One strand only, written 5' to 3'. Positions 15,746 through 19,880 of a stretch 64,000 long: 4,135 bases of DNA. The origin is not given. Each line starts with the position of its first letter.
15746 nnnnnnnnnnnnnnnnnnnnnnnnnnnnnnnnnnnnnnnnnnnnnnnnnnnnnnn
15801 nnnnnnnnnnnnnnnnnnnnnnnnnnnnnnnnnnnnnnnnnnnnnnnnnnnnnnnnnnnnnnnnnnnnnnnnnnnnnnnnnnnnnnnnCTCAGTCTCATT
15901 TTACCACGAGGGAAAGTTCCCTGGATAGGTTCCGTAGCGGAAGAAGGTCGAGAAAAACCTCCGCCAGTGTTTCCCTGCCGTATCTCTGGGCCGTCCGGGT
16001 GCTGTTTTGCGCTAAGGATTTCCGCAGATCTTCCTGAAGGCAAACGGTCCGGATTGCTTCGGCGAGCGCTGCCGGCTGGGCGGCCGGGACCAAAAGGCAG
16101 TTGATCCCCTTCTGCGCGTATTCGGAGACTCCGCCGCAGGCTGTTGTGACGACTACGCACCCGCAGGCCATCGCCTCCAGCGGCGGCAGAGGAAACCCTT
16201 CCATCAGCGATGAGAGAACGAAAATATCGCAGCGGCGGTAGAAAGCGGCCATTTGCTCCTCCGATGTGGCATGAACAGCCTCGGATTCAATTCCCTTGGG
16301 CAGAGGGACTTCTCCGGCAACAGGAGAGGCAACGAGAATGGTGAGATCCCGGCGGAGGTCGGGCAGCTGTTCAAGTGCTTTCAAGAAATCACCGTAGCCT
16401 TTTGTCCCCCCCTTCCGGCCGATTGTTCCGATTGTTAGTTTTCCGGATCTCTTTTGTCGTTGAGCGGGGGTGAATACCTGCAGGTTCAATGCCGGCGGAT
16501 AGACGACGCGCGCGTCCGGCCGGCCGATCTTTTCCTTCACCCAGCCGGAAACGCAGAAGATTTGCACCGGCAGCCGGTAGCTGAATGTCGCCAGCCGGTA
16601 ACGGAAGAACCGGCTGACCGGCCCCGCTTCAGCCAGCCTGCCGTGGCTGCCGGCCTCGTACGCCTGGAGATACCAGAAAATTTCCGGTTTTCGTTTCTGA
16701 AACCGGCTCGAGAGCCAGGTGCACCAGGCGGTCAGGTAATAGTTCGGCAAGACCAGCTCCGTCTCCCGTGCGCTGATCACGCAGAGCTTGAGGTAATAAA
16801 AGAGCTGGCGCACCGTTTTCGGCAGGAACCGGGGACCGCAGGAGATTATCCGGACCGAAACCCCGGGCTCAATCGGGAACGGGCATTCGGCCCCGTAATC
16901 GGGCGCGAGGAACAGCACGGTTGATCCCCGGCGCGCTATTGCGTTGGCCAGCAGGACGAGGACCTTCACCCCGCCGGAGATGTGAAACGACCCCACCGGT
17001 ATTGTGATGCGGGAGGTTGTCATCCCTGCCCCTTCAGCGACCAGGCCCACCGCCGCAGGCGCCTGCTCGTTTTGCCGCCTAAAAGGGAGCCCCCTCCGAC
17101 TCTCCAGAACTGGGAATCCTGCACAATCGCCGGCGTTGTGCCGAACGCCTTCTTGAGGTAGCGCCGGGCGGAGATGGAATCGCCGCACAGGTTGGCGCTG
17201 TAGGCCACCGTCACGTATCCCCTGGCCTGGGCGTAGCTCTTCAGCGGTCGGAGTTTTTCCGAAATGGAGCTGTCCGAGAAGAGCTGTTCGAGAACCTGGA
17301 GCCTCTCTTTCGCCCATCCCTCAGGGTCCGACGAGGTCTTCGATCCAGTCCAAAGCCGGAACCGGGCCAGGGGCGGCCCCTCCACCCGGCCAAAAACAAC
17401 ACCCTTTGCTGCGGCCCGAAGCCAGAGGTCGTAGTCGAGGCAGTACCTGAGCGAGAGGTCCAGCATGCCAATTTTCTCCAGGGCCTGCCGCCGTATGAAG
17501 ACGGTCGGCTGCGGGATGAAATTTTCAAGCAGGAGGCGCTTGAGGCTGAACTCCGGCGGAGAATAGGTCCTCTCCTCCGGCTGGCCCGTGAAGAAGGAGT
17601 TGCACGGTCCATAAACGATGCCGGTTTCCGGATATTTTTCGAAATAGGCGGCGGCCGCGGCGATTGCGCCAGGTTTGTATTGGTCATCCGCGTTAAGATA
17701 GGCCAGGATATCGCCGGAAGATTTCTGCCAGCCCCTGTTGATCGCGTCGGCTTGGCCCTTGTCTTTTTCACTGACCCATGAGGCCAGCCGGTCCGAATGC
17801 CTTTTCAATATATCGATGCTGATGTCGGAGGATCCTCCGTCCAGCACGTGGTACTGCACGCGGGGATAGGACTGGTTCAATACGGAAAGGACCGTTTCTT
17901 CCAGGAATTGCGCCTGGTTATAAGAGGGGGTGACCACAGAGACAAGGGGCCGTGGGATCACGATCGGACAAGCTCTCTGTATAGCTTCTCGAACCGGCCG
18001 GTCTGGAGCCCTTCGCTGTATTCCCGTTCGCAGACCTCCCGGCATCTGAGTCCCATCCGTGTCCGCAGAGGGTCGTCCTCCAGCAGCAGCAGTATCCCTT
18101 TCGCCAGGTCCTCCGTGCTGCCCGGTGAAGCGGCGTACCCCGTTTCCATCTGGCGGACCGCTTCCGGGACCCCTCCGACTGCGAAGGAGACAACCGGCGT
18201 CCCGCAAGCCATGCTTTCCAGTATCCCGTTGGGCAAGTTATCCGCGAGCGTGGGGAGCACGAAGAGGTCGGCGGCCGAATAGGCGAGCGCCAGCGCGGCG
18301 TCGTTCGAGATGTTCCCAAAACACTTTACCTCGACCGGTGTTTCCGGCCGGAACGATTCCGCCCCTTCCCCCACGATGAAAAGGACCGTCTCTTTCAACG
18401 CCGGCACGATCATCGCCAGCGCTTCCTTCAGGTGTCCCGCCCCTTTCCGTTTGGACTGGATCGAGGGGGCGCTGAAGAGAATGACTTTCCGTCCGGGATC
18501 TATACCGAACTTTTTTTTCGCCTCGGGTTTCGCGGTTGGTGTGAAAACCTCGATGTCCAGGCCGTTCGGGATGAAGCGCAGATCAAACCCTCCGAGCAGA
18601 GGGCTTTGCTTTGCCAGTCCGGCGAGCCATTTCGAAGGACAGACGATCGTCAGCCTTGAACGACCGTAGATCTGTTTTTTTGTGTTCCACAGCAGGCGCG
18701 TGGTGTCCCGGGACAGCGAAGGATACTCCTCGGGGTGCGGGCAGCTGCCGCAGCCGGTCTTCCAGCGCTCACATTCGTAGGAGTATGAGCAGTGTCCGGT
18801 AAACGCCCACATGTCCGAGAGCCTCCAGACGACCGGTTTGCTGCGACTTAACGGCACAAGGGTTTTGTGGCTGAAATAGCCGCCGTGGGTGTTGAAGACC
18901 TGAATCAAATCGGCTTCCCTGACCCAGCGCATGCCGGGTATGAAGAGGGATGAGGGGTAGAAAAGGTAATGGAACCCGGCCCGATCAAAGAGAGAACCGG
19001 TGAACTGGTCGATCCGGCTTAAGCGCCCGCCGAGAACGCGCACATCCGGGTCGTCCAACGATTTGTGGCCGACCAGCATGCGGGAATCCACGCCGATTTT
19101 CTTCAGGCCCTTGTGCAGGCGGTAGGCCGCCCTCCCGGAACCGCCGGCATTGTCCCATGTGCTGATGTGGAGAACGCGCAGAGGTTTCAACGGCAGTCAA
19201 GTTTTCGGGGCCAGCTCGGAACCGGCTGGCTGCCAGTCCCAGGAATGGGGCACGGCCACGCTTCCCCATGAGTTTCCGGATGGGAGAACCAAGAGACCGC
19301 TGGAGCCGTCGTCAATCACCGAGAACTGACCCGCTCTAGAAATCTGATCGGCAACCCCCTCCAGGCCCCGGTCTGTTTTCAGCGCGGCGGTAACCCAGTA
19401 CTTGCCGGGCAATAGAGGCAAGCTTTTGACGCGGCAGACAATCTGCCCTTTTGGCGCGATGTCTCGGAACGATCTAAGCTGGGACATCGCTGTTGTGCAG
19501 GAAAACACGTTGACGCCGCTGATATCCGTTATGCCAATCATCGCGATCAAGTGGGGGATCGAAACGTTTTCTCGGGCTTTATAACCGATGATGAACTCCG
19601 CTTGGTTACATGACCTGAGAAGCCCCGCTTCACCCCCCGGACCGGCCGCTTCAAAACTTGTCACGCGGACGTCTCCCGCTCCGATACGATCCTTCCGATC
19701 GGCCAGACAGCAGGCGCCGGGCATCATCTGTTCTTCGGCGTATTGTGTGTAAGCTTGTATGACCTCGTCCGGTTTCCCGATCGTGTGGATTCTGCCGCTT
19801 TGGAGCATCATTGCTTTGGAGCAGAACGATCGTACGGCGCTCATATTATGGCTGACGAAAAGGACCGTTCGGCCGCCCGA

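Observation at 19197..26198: KpsS/KpsC-like (Kdo-transferase family) enzyme between wzt and a CMP-nonulosonate synthetase; possible non-Kdo chain-terminating cap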

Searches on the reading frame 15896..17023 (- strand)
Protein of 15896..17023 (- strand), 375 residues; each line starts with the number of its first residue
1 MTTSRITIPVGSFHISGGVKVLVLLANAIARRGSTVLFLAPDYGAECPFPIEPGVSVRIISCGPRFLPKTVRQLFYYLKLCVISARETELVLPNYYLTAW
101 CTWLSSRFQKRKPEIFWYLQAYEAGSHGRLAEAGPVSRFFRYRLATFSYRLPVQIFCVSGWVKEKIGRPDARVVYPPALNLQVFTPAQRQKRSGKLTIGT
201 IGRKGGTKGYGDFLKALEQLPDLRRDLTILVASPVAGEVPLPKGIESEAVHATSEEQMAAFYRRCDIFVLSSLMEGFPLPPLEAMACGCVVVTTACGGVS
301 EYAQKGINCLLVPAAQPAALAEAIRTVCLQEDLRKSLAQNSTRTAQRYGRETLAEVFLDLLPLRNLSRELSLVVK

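Call 28: search_protein_families(library=pfam, proteins=[window:15896-17023:-], max_evalue=0.001)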
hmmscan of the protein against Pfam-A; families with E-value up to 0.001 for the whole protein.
window:15896-17023:- (375 aa): 7 families
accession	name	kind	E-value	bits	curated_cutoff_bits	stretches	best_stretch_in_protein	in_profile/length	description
PF00534.26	Glycos_transf_1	-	1e-26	94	26.4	1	187-342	7-170/172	Glycosyl transferases group 1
PF13692.12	Glyco_trans_1_4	-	1.6e-24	87.2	27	1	197-327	3-139/142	Glycosyl transferases group 1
PF13524.12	Glyco_trans_1_2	-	1.3e-09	38.6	25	1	213-346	5-130/144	Glycosyl transferase-like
PF22772.2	WsaF_C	-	2e-06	28.1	27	1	229-325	39-133/133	WsaF, C-terminal domain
PF13439.12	Glyco_transf_4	-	2.5e-06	28.1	28.5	1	16-168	2-150/170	Glycosyltransferase Family 4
PF20706.3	GT4-conflict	-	0.00036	20.1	26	1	252-301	269-318/385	Family 4 Glycosyltransferase in conflict systems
PF13579.12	Glyco_trans_4_4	-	0.00084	20.1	29.7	0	17-173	2-152/158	Glycosyl transferase 4-like domain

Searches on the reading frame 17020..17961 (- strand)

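Call 28: search_protein_families(library=pfam, proteins=[window:17020-17961:-], max_evalue=0.001)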
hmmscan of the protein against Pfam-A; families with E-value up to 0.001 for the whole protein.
window:17020-17961:- (313 aa): 3 families
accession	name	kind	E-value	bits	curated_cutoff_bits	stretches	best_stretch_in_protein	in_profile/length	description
PF00535.33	Glycos_transf_2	-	2.2e-25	90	23.3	1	8-163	1-166/168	Glycosyl transferase family 2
PF13641.12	Glyco_tranf_2_3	-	3.3e-08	34.3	27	1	5-116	2-119/230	Glycosyltransferase like family 2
PF10111.15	Glyco_tranf_2_2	-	4.9e-08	33.2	27.3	1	8-190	1-206/276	Glycosyltransferase like family 2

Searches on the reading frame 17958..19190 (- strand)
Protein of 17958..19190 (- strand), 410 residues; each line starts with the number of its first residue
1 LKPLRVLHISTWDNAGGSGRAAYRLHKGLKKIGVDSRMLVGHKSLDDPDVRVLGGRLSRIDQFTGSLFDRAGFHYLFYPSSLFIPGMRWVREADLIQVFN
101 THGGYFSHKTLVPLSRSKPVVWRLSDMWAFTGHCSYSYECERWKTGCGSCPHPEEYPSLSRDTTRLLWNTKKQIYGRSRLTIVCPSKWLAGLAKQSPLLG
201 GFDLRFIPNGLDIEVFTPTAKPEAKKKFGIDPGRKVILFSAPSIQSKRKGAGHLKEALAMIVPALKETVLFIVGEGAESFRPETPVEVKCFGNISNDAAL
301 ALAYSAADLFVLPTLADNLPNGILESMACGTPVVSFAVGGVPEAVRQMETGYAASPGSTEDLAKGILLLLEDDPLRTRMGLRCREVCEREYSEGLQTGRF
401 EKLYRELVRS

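Call 28: search_protein_families(library=pfam, proteins=[window:17958-19190:-], max_evalue=0.001)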
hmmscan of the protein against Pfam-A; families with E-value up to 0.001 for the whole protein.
window:17958-19190:- (410 aa): 4 families
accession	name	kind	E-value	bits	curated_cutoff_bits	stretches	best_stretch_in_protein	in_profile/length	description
PF00534.26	Glycos_transf_1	-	1.1e-25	90.6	26.4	1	221-380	2-166/172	Glycosyl transferases group 1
PF13692.12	Glyco_trans_1_4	-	3.6e-24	86.1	27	1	235-372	2-142/142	Glycosyl transferases group 1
PF13524.12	Glyco_trans_1_2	-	0.0002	21.8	25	1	292-392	33-134/144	Glycosyl transferase-like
PF13439.12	Glyco_transf_4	-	0.00081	19.9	28.5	0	16-214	2-169/170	Glycosyltransferase Family 4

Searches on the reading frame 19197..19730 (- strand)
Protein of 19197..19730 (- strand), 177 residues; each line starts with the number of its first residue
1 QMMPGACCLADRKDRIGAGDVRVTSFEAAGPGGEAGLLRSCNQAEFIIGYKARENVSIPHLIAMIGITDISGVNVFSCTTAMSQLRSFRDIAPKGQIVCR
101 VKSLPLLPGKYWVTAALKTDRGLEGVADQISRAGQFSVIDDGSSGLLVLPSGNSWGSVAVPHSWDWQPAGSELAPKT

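Call 34: search_solved_structures(query=window:19197-19730:-, max_evalue=10, show_alignments=3)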
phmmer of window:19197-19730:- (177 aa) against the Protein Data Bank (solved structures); distinct sequences matched with E-value up to 10: 3.
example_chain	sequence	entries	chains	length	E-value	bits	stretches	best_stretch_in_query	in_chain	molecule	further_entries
6xr1_A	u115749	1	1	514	1.2e-10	44.9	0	89-134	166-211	dTor_9x57R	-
6xr2_A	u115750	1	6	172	0.0094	19.1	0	89-134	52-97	dTor_3x57R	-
4e4u_A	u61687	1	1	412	0.6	13.2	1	105-131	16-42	Mandalate racemase/muconate lactonizing enzyme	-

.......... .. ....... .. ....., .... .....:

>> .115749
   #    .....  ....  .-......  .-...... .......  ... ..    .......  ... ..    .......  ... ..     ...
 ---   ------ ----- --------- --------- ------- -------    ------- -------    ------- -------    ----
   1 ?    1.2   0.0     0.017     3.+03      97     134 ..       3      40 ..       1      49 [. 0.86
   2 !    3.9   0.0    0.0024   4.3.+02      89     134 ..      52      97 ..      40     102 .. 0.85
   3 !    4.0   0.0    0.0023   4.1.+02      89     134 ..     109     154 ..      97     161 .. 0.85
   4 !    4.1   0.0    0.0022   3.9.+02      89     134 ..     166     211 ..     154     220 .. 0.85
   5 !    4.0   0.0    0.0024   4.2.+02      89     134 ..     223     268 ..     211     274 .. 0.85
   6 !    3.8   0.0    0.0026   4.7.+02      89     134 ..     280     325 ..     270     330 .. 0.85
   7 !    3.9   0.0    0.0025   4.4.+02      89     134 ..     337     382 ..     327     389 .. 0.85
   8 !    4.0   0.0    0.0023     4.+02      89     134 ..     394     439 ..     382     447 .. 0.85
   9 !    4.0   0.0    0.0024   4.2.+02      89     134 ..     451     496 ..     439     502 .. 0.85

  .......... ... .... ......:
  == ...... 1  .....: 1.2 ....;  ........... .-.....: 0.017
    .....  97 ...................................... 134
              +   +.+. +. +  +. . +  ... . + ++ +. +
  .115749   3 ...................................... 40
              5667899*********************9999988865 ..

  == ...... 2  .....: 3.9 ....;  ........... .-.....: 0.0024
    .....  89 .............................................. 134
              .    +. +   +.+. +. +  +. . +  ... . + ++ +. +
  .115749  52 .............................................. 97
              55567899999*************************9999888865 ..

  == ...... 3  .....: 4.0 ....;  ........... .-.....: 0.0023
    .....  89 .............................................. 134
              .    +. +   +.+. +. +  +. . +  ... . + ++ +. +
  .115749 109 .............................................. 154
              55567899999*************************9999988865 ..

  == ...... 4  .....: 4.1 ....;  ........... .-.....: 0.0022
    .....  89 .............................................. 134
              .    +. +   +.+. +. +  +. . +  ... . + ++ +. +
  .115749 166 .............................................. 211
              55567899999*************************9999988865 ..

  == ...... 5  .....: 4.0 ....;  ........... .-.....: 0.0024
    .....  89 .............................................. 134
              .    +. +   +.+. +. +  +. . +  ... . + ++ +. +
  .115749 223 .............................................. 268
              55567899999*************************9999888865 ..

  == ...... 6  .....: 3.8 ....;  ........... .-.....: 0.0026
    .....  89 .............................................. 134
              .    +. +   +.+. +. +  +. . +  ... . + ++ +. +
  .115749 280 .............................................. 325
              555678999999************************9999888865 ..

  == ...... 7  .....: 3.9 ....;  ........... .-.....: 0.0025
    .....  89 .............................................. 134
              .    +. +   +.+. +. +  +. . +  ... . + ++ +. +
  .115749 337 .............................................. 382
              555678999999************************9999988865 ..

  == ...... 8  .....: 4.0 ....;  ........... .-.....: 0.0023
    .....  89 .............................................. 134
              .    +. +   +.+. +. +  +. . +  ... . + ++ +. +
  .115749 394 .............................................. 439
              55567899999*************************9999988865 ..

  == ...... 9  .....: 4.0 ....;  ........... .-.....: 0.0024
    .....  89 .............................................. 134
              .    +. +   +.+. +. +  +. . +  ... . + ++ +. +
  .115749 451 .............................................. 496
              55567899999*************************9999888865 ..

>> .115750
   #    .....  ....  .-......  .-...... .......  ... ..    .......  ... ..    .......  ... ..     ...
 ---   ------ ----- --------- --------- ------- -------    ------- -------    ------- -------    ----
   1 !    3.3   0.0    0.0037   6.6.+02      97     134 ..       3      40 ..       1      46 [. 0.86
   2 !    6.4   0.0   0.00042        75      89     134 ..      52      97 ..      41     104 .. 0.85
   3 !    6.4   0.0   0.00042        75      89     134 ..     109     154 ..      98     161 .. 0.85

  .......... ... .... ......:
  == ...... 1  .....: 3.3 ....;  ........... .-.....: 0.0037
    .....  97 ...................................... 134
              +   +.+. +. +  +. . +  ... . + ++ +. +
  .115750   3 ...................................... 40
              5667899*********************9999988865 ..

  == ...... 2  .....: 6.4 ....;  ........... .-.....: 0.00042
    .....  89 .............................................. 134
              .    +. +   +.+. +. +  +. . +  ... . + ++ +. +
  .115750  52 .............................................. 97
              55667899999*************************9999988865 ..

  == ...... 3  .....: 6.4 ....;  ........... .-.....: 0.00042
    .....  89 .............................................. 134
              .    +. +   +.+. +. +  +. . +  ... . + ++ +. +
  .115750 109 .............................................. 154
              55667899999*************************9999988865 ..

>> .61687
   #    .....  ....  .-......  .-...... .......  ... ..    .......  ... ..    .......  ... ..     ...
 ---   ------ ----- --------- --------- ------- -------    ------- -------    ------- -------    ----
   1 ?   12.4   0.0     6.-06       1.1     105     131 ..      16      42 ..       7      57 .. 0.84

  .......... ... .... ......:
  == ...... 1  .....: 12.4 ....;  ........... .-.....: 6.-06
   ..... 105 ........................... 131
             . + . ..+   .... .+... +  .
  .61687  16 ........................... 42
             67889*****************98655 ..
